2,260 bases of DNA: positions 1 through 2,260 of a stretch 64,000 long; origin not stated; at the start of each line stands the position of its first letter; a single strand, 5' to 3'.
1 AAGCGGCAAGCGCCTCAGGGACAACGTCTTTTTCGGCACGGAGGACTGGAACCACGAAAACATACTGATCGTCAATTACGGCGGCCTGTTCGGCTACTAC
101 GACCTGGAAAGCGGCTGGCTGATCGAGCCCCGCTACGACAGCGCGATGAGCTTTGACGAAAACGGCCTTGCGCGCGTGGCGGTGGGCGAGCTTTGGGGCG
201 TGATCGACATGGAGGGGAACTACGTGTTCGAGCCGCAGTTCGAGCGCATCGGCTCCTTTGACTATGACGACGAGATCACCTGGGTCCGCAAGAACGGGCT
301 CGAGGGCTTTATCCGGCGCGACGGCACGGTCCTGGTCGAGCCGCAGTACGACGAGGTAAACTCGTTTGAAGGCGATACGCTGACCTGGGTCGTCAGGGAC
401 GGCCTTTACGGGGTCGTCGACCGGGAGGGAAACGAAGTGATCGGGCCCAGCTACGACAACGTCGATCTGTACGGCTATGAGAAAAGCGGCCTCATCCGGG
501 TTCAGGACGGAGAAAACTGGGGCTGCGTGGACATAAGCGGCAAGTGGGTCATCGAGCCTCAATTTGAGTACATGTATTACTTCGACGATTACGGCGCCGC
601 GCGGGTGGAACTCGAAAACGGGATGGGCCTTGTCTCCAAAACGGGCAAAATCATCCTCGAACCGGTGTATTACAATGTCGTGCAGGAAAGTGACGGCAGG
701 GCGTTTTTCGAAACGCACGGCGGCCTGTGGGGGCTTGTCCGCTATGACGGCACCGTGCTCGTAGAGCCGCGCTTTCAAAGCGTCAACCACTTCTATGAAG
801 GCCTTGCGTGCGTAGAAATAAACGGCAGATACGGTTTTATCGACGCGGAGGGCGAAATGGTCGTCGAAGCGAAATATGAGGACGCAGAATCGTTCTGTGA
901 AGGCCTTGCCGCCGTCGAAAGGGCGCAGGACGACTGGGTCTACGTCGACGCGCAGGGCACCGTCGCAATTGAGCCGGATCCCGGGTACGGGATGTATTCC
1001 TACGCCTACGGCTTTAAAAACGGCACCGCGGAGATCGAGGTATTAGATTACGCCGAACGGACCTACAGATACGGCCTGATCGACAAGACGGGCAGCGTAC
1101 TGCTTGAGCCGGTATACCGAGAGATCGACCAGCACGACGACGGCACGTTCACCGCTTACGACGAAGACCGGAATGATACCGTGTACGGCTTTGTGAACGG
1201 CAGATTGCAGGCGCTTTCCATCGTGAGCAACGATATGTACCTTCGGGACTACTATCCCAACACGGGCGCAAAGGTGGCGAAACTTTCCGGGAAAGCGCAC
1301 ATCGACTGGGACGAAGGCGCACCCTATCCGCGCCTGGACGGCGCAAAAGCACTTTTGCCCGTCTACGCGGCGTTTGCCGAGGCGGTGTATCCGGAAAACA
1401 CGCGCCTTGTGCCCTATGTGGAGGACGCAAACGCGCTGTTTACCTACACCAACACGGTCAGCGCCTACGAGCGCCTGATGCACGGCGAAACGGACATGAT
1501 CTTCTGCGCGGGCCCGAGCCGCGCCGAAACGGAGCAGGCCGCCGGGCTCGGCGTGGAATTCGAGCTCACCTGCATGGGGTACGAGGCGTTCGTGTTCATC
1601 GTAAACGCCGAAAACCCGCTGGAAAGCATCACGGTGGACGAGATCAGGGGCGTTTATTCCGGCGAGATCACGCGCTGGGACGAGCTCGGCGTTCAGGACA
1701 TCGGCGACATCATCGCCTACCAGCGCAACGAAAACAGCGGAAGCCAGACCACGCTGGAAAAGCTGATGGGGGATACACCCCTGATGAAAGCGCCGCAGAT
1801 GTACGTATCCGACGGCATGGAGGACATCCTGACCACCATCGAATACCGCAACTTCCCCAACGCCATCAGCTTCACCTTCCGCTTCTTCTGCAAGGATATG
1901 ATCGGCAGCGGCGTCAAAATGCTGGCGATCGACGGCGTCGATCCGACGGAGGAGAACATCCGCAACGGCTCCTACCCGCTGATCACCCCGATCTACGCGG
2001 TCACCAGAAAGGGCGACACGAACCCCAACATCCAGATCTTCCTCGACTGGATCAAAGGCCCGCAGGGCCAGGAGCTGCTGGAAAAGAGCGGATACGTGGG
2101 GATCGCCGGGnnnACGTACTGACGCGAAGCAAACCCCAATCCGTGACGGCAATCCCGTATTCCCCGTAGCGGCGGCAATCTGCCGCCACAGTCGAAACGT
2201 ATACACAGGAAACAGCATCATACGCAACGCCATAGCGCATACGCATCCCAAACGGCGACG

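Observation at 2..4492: Tandem paralogs fusing WG beta-repeats to an orphan PstS-like phosphate-binding domain, with identical 3' ends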

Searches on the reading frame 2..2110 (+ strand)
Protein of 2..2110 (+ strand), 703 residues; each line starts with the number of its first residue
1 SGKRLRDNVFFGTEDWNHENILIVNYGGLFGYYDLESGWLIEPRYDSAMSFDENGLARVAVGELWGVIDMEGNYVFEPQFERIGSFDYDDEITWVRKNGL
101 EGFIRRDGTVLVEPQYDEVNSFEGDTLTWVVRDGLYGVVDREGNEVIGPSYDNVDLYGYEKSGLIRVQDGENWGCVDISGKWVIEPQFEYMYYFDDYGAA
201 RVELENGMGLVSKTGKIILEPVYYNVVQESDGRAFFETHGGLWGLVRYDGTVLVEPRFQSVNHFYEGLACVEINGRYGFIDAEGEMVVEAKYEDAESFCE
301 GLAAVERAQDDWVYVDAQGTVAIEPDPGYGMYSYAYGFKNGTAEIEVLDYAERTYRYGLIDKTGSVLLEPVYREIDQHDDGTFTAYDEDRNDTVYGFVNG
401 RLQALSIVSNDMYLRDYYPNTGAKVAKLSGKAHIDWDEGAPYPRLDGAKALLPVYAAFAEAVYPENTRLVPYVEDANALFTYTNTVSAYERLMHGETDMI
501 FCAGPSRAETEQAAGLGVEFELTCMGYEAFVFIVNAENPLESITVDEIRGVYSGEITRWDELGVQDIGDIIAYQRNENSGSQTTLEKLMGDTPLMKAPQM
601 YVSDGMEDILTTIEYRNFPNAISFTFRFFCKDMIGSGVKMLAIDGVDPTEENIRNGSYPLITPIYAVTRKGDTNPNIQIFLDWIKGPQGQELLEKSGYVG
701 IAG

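Call 4: search_protein_families(library=pfam, proteins=[window:2-2110:+], max_evalue=0.01)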
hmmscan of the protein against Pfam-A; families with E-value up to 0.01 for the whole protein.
window:2-2110:+ (703 aa): 3 families
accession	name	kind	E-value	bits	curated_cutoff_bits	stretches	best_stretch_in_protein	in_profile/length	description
PF14903.11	WG_beta_rep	-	6.3e-68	224.9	25.6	7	173-206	1-33/35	WG containing repeat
PF12849.12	PBP_like_2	-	1.4e-22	81.2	27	1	445-684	14-263/267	PBP superfamily domain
PF13531.11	SBP_bac_11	-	3.3e-06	27.5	25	1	665-698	193-226/227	Bacterial extracellular solute-binding protein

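Call 5: search_protein_families(library=ncbifam, proteins=[window:2-2110:+], max_evalue=0.01)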
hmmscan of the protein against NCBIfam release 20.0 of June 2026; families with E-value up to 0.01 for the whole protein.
window:2-2110:+ (703 aa): 1 family
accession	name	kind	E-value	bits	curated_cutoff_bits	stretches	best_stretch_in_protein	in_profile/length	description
TIGR02136.1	ptsS_2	subfamily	1e-26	93.8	206.6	1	488-699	79-293/295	phosphate ABC transporter substrate-binding protein PstS family protein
